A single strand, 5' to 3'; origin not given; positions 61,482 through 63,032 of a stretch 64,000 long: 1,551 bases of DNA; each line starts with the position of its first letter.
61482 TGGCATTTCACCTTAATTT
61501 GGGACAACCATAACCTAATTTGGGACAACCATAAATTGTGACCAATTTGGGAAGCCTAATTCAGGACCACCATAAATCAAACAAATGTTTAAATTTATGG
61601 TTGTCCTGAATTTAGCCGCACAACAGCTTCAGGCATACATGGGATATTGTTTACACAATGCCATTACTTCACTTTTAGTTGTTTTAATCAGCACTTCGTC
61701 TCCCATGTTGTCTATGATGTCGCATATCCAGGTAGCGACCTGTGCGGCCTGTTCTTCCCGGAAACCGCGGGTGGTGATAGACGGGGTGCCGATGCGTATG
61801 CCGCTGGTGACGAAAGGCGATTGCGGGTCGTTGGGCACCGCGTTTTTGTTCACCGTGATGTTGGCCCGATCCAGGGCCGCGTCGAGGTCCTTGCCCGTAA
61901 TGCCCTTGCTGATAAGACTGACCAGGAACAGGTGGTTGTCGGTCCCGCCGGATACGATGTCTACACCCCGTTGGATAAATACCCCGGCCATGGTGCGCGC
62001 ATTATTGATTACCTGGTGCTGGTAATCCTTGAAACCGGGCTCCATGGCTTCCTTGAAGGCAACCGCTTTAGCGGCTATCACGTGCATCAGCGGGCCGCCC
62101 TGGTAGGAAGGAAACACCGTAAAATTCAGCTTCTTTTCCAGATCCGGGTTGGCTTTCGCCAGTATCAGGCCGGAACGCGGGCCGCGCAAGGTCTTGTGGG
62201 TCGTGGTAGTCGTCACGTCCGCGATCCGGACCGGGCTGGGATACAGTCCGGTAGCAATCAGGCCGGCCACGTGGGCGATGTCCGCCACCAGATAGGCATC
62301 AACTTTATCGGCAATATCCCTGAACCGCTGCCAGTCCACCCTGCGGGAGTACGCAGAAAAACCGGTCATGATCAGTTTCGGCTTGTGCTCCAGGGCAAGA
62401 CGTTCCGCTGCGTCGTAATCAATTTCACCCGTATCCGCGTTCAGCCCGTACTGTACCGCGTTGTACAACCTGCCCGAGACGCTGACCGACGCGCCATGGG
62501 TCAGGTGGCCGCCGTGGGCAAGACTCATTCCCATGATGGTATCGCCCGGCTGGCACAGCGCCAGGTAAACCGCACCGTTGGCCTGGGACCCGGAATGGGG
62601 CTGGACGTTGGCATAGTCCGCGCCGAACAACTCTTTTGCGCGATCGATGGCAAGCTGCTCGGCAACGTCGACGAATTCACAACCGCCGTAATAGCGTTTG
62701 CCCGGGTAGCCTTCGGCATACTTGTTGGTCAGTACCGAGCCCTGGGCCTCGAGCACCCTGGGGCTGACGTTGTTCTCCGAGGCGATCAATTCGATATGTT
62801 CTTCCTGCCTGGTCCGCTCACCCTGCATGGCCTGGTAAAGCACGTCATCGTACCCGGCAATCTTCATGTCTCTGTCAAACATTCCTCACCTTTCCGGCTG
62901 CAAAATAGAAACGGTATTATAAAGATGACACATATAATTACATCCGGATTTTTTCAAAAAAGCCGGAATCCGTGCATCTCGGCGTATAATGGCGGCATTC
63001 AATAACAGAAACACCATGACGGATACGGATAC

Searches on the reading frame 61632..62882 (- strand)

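Call 12: search_protein_families(library=ncbifam, proteins=[window:61632-62882:-], max_evalue=0.00001)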
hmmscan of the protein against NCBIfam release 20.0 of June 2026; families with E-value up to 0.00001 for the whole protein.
window:61632-62882:- (417 aa): 3 families
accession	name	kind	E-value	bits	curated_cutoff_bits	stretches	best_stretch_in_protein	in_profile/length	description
NF000586.1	PRK00011.1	subfamily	6.7e-195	647.5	335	1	13-416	2-404/404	serine hydroxymethyltransferase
NF010094.0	PRK13580.1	equivalog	1.4e-130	436.3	735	2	115-400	170-455/496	glycine hydroxymethyltransferase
TIGR04506.1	F_threo_transal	equivalog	3.1e-40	138.5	650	1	22-399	13-390/609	fluorothreonine transaldolase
